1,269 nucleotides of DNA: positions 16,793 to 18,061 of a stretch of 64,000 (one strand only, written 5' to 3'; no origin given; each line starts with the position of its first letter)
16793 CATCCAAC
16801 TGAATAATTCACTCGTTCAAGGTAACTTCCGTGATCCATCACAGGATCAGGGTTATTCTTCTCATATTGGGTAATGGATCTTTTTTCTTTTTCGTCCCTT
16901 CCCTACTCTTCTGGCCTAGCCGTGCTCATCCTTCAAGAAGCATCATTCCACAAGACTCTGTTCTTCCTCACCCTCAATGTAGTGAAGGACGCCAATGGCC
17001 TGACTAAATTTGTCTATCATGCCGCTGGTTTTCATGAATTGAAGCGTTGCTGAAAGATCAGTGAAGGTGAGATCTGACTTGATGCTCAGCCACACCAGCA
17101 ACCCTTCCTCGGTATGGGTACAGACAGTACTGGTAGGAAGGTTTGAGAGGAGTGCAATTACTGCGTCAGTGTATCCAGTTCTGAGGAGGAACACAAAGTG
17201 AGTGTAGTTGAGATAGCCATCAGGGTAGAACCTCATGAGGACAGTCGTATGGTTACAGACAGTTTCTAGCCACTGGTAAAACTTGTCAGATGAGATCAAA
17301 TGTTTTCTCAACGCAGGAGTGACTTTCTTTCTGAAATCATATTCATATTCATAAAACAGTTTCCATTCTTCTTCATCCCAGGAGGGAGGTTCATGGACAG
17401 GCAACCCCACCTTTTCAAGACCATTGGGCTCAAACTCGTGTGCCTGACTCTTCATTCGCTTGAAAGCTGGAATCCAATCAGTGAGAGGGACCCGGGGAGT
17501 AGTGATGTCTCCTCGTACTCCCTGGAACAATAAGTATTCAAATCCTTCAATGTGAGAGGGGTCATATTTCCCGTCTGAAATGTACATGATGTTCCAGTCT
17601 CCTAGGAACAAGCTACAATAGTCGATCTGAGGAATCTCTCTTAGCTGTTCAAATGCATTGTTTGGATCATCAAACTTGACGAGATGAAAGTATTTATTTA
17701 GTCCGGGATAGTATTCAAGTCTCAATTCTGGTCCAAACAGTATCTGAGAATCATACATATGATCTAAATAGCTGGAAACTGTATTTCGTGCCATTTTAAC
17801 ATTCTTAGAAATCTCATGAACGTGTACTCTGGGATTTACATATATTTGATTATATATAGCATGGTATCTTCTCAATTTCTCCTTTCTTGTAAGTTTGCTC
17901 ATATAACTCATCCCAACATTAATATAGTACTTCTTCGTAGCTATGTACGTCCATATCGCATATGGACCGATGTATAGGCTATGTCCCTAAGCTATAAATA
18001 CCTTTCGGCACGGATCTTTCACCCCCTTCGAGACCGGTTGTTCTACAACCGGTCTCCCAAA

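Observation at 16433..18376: Isolated 322-aa HTH protein gene bracketed by about 500-bp AT-rich spacers carrying repeats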

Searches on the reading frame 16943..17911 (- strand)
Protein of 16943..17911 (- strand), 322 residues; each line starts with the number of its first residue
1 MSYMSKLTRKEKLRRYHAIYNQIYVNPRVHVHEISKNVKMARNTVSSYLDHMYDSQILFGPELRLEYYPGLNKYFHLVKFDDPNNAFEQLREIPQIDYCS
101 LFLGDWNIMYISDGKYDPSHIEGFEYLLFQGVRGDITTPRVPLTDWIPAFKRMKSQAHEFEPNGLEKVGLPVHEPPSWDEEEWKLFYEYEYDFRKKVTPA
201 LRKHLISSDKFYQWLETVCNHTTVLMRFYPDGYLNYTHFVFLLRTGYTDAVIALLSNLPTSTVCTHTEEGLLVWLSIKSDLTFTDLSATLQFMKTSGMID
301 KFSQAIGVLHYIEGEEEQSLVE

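Call 8: search_protein_families(library=pfam, proteins=[window:16943-17911:-], max_evalue=1)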
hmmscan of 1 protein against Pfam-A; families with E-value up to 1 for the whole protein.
window:16943-17911:- (322 aa): 3 families
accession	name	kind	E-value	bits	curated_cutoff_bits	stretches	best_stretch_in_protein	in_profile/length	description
PF13412.12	HTH_24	-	0.0023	17.9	21.9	1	18-52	7-41/48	Winged helix-turn-helix DNA-binding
PF21248.3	SoFic-like_C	-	0.02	15.5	27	1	19-58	21-60/76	Protein adenylyltransferase SoFic-like, C-terminal domain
PF14493.12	HTH_40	-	0.075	13.8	27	0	30-55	14-39/89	Helix-turn-helix domain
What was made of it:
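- On Lrp/AsnC transcription regulators: The window protein matches HTH_24 at E 0.0023 (17.9 bits, below the 21.9 cut-off, call 8).
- The window protein's own HTH_24 match is below Pfam's cut-off (17.9 vs 21.9 bits, call 8).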

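Call 9: search_protein_families(library=ncbifam, proteins=[window:16943-17911:-], max_evalue=1)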
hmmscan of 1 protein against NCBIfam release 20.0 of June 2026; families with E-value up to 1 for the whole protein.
window:16943-17911:- (322 aa): 0 families
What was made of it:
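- On Lrp/AsnC transcription regulators: NCBIfam gives 0 hits (call 9).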

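Call 10: search_solved_structures(query=window:16943-17911:-, max_evalue=10)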
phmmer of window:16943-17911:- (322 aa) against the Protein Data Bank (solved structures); distinct sequences matched with E-value up to 10: 1.
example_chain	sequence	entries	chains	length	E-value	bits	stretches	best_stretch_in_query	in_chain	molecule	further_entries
3qr1_A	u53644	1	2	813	0.84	12.1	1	199-236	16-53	PHOSPHOLIPASE C-BETA (PLC-BETA)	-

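Call 11: find_homologous_proteins(query=window:16943-17911:-, max_evalue=0.001)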
Query window:16943-17911:- (322 aa): 23 proteins with E <= 0.001 among 631 candidates.
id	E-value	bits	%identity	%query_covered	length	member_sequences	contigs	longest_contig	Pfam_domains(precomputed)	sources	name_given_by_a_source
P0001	3.4e-200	682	92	99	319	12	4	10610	-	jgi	jgi:hypothetical protein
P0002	4.5e-151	521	68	97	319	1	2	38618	-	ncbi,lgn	-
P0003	5.0e-149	514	69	97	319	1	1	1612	-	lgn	-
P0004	6.0e-148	511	70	97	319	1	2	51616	-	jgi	jgi:hypothetical protein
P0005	5.1e-146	504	70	97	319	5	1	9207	-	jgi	jgi:hypothetical protein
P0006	7.4e-146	504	67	97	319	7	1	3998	-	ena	-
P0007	1.2e-145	503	67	96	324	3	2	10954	-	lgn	-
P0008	2.5e-144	499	69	97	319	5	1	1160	-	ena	-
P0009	4.8e-143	494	69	96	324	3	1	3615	-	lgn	-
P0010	8.9e-141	487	66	98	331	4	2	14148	-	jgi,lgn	jgi:hypothetical protein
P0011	1.3e-138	480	66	97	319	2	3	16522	-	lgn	-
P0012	4.1e-133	462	62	97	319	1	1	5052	-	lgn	-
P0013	5.6e-133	461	63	98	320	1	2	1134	-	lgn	-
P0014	6.9e-133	461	62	97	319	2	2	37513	-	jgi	jgi:hypothetical protein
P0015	1.4e-132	460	64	97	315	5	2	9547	-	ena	-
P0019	1.2e-125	437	62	96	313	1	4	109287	-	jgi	jgi:hypothetical protein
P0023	1.1e-112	395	57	97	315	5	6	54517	-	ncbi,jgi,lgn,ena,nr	ncbi:MAG: winged helix-turn-helix domain-containing protein [Theionarchaea archaeon]|nr:MAG: hypothe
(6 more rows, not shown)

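Call 13: find_encoding_contigs(protein=P0001, flank=6000, max_places=4)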
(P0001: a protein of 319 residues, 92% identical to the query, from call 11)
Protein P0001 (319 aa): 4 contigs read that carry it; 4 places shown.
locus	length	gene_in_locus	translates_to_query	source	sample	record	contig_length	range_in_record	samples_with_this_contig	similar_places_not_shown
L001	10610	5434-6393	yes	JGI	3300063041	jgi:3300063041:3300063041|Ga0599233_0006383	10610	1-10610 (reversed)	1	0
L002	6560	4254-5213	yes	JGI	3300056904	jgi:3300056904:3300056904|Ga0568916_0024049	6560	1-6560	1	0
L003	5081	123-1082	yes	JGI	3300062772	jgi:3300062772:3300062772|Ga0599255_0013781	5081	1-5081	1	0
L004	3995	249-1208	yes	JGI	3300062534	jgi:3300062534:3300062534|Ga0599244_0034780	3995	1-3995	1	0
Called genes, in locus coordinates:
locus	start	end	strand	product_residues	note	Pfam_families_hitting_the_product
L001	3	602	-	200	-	?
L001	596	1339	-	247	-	PF02662:FlpD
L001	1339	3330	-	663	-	PF00890:FAD_binding_2 (weak), PF12831:FAD_oxidored (weak), PF13450:NAD_binding_8 (weak), PF12838:Fer4_7 (weak), PF00037:Fer4 (weak), PF12838:Fer4_7 (weak), PF13187:Fer4_9 (weak), PF14697:Fer4_21, +7 more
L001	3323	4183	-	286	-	PF02754:CCG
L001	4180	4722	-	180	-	PF13237:Fer4_10 (faint), PF13183:Fer4_8, PF13187:Fer4_9 (weak), PF13534:Fer4_17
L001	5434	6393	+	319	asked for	-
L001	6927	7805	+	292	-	PF01112:Asparaginase_2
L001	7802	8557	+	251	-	PF01966:HD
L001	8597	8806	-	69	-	PF00125:Histone (weak), PF00808:CBFD_NFYB_HMF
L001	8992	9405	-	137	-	PF01877:RNA_binding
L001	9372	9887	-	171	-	PF13207:AAA_17, PF13238:AAA_18 (weak)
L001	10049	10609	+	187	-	?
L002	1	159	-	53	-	?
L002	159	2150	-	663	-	PF00890:FAD_binding_2 (weak), PF12831:FAD_oxidored (weak), PF13450:NAD_binding_8 (weak), PF12838:Fer4_7 (weak), PF00037:Fer4 (weak), PF12838:Fer4_7 (weak), PF13187:Fer4_9 (weak), PF14697:Fer4_21, +7 more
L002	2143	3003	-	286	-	PF02754:CCG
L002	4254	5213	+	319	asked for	-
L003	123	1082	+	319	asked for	-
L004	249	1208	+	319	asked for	-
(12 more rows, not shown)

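Call 14: find_encoding_contigs(protein=P0002, flank=6000, max_places=3)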
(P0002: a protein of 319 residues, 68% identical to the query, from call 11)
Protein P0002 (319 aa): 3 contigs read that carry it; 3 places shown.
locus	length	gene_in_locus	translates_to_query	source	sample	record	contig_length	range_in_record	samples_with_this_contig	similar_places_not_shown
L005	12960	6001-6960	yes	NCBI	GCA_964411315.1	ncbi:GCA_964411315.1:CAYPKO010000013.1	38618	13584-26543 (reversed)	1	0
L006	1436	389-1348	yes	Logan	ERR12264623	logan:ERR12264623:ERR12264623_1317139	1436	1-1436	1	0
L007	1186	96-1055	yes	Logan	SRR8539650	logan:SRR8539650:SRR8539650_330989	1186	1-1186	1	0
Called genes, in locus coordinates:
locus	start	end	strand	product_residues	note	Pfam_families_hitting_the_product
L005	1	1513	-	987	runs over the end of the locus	PF07992:Pyr_redox_2 (weak), PF12831:FAD_oxidored, PF13450:NAD_binding_8 (weak), PF00037:Fer4 (weak), PF13187:Fer4_9 (weak), PF07992:Pyr_redox_2, PF12838:Fer4_7, PF13237:Fer4_10, +22 more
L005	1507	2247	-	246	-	PF02662:FlpD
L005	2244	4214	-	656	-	PF07992:Pyr_redox_2 (faint), PF01266:DAO (weak), PF12831:FAD_oxidored, PF13450:NAD_binding_8 (weak), PF00037:Fer4 (weak), PF12838:Fer4_7, PF13187:Fer4_9 (weak), PF14697:Fer4_21, +4 more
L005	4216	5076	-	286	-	PF02754:CCG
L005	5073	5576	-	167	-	PF13237:Fer4_10 (weak), PF13183:Fer4_8, PF13187:Fer4_9, PF13534:Fer4_17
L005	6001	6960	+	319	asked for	-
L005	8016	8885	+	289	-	PF01112:Asparaginase_2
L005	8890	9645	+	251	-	PF01966:HD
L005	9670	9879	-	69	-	PF00125:Histone (weak), PF00808:CBFD_NFYB_HMF, PF15511:CENP-T_C (weak)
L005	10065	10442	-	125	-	PF01877:RNA_binding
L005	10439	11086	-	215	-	PF13207:AAA_17, PF13238:AAA_18 (weak), PF13671:AAA_33 (weak)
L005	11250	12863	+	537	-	PF00118:Cpn60_TCP1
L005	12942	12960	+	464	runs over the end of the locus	PF07969:Amidohydro_3, PF01979:Amidohydro_1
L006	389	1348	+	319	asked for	-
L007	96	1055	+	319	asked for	-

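Call 15: find_encoding_contigs(protein=P0004, flank=6000, max_places=3)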
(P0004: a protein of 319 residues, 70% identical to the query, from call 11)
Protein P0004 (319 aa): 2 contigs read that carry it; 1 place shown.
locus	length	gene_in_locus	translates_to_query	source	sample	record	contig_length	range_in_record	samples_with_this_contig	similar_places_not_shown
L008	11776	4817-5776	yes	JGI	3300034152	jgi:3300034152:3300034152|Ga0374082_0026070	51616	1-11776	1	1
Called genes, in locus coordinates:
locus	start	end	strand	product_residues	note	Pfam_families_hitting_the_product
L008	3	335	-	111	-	?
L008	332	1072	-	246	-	PF02662:FlpD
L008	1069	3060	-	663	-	PF07992:Pyr_redox_2 (faint), PF01266:DAO (weak), PF12831:FAD_oxidored (weak), PF13450:NAD_binding_8 (weak), PF00037:Fer4 (weak), PF12838:Fer4_7, PF13187:Fer4_9 (weak), PF14697:Fer4_21, +7 more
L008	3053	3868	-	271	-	PF02754:CCG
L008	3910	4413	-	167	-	PF13183:Fer4_8, PF13187:Fer4_9 (weak), PF13237:Fer4_10 (weak), PF13484:Fer4_16 (weak), PF13534:Fer4_17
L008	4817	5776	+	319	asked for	-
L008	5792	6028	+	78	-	-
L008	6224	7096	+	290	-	PF01112:Asparaginase_2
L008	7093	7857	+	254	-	PF01966:HD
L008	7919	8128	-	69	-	PF00808:CBFD_NFYB_HMF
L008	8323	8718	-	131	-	PF01877:RNA_binding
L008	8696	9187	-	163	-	PF13207:AAA_17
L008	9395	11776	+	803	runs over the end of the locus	PF02638:GHL10 (faint)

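Call 16: find_encoding_contigs(protein=P0023, flank=6000, max_places=3)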
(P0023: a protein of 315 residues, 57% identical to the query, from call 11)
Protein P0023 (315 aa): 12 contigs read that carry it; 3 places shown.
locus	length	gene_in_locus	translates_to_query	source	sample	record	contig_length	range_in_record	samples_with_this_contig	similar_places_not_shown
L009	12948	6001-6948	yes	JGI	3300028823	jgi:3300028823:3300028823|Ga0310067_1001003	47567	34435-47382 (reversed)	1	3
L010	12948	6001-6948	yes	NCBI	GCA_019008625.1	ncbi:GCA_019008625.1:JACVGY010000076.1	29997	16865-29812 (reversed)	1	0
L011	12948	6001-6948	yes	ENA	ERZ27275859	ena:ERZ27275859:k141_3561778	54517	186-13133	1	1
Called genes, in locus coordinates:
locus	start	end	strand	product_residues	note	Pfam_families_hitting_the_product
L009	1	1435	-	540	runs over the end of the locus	?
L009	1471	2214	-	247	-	PF02662:FlpD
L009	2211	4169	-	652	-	PF00890:FAD_binding_2 (weak), PF01266:DAO (weak), PF12831:FAD_oxidored (weak), PF13450:NAD_binding_8 (weak), PF00037:Fer4 (weak), PF12838:Fer4_7, PF13187:Fer4_9 (weak), PF14697:Fer4_21, +6 more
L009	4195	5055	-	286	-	PF02754:CCG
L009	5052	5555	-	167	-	PF13237:Fer4_10 (weak), PF13534:Fer4_17, PF13183:Fer4_8, PF13187:Fer4_9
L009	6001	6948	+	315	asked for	-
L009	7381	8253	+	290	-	PF01112:Asparaginase_2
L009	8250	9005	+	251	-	PF01966:HD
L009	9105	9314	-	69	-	PF00125:Histone (weak), PF00808:CBFD_NFYB_HMF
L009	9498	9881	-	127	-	PF01877:RNA_binding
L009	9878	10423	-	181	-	PF13238:AAA_18 (weak), PF13671:AAA_33 (faint), PF13207:AAA_17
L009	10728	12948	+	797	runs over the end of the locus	-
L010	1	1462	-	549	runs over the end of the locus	PF07992:Pyr_redox_2 (faint), PF12831:FAD_oxidored (weak), PF13450:NAD_binding_8 (weak), PF12797:Fer4_2 (faint), PF12837:Fer4_6 (faint), PF00037:Fer4 (weak), PF13187:Fer4_9, PF00037:Fer4 (weak), +5 more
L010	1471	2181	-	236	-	PF02662:FlpD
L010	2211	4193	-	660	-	PF00890:FAD_binding_2 (weak), PF01266:DAO (weak), PF12831:FAD_oxidored (weak), PF13450:NAD_binding_8 (weak), PF00037:Fer4 (weak), PF12838:Fer4_7, PF13187:Fer4_9 (weak), PF14697:Fer4_21, +6 more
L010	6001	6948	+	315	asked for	-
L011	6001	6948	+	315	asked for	-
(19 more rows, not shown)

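Call 17: find_encoding_contigs(protein=P0019, flank=6000, max_places=2)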
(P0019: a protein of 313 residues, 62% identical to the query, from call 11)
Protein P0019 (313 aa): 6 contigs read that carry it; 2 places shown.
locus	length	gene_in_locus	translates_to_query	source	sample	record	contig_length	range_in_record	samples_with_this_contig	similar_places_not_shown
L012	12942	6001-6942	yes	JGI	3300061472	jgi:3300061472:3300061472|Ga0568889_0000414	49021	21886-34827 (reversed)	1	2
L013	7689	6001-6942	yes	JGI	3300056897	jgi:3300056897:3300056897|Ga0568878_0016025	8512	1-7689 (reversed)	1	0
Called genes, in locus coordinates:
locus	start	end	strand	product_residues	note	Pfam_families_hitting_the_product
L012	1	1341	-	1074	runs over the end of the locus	PF13510:Fer2_4, PF14697:Fer4_21 (weak), PF00890:FAD_binding_2 (weak), PF01266:DAO (weak), PF07992:Pyr_redox_2, PF12831:FAD_oxidored (weak), PF13450:NAD_binding_8, PF14697:Fer4_21, +9 more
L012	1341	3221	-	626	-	PF01257:2Fe-2S_thioredx (weak), PF01512:Complex1_51K, PF10531:SLBB (weak), PF10589:NADH_4Fe-4S, PF00037:Fer4, PF12838:Fer4_7, PF13187:Fer4_9 (weak), PF13237:Fer4_10, +4 more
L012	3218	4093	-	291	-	PF00890:FAD_binding_2 (weak), PF07992:Pyr_redox_2 (weak), PF12831:FAD_oxidored, PF13450:NAD_binding_8 (weak), PF13237:Fer4_10 (weak), PF00037:Fer4 (weak), PF12797:Fer4_2 (weak), PF01257:2Fe-2S_thioredx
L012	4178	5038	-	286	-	PF02754:CCG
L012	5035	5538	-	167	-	PF13237:Fer4_10 (weak), PF13183:Fer4_8, PF13187:Fer4_9, PF13534:Fer4_17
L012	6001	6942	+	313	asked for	-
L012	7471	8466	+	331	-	PF01112:Asparaginase_2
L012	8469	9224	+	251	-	PF01966:HD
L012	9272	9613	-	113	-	PF00126:HTH_1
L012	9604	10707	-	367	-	PF02517:Rce1-like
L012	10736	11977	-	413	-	PF03952:Enolase_N, PF00113:Enolase_C, PF13378:MR_MLE_C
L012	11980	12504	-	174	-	PF02778:tRNA_int_endo_N, PF01974:tRNA_int_endo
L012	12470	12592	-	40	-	-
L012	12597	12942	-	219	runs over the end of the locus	-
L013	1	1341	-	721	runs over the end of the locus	?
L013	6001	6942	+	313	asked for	-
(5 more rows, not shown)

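Call 18: find_encoding_contigs(protein=P0014, flank=6000, max_places=2)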
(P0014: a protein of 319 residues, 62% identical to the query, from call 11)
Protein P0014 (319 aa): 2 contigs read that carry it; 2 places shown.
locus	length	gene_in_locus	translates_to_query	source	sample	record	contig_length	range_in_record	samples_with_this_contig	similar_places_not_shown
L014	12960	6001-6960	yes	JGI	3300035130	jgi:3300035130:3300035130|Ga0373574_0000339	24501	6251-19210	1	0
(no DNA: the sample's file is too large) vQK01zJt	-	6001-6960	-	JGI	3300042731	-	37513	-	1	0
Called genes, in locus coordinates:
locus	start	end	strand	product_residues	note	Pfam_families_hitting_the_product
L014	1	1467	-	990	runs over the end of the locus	PF00890:FAD_binding_2 (weak), PF01266:DAO (weak), PF12831:FAD_oxidored, PF00890:FAD_binding_2, PF07992:Pyr_redox_2, PF12831:FAD_oxidored, PF13450:NAD_binding_8, PF14697:Fer4_21, +21 more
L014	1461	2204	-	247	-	PF02662:FlpD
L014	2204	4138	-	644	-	PF01266:DAO (faint), PF12831:FAD_oxidored (weak), PF13450:NAD_binding_8 (weak), PF00037:Fer4 (weak), PF13237:Fer4_10 (weak), PF14697:Fer4_21, PF12838:Fer4_7, PF13187:Fer4_9 (weak), +5 more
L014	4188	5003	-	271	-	PF02754:CCG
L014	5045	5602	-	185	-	PF13183:Fer4_8, PF13237:Fer4_10 (faint), PF13187:Fer4_9 (weak), PF13534:Fer4_17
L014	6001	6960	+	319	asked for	-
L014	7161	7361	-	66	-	-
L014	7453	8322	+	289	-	PF01112:Asparaginase_2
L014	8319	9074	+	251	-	PF01966:HD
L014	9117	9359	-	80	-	PF00125:Histone (weak), PF00808:CBFD_NFYB_HMF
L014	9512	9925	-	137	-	PF01877:RNA_binding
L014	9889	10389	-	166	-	PF13207:AAA_17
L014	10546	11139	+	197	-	PF00174:Oxidored_molyb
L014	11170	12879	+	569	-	PF20446:ABC_N, PF09818:ABC_ATPase, PF21117:MRB1590_C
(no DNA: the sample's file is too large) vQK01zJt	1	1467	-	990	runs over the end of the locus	PF00890:FAD_binding_2 (weak), PF01266:DAO (weak), PF12831:FAD_oxidored, PF00890:FAD_binding_2, PF07992:Pyr_redox_2, PF12831:FAD_oxidored, PF13450:NAD_binding_8, PF14697:Fer4_21, +21 more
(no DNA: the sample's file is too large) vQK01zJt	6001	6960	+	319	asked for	-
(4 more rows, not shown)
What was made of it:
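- It is strict in all ortholog loci (calls 13-18). The adjacency to hdrC is kept in every ortholog lineage, including one where the genes after hdrB differ (calls 13-18).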

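Call 25: predict_structure(alignment_id=A1)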
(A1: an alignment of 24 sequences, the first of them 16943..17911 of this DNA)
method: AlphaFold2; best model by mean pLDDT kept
length: 322 residues; sequences in the alignment: 24
mean_pLDDT: 65.5   pTM: 0.59
mean pLDDT of the five models: 65.5, 61.9, 59.2, 46.8, 45.6
residues with pLDDT >= 90: 7; 70-90: 131; 50-70: 124; < 50: 60
segments of 3 or more residues with pLDDT < 50: 1-4, 54-63, 141-144, 194-208, 228-233, 308-322
pLDDT, mean of each block of 10 residues (from residue 1): 54 64 55 77 72 48 54 84 86 80 75 88 89 71 53 68 55 69 69 47 44 60 53 59 77 68 77 71 70 76 57 32 27
secondary structure, 60 per line:
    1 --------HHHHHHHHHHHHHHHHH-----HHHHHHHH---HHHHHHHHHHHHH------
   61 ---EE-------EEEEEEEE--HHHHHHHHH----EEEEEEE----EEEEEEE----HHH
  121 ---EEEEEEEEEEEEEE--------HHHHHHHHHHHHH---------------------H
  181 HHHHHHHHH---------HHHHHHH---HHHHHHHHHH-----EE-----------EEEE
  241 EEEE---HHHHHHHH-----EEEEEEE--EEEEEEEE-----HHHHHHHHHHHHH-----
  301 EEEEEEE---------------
elements in order: H9-25 H31-38 H42-54 E73-80 H83-91 E96-102 E107-113 E124-137 H146-158 H180-189 H199-205 H209-218 E237-244 H248-255 E261-267 E270-277 H283-295 E301-307
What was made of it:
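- Tried and rejected: The model built from orthologs alone was mediocre (pLDDT 65.5, call 25).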

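Call 28: search_protein_representatives(alignment_id=A1)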
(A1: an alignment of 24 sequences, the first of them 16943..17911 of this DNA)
Query: 24 sequences, 319 profile positions. Proteins with E-value up to 0.001 (for the whole library): 224; up to 1e-10: 148; up to 1e-30: 71. The best 150 are listed.
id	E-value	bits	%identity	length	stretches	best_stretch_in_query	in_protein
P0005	4.2e-177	604.7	-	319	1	1-319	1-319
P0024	2.4e-72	260.5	-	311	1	1-309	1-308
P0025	6.4e-72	259.1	-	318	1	1-310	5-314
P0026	2.2e-67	244.2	-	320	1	1-308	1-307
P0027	3.7e-62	227.0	-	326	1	1-305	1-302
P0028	8.2e-61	222.6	-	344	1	5-312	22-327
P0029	9.6e-60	219.1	-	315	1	7-303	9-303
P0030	1.2e-58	215.5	-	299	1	9-305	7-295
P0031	1.2e-56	208.9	-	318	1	7-310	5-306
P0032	1.0e-55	205.8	-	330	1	3-302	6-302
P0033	7.5e-55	203.0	-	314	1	1-302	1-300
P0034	1.2e-54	202.3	-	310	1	1-307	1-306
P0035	1.3e-53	199.0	-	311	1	1-305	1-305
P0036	2.6e-53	197.9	-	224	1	7-225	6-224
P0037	7.7e-52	193.1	-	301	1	1-303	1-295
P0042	4.8e-46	174.1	-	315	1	1-305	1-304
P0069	2.2e-37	145.6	-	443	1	1-313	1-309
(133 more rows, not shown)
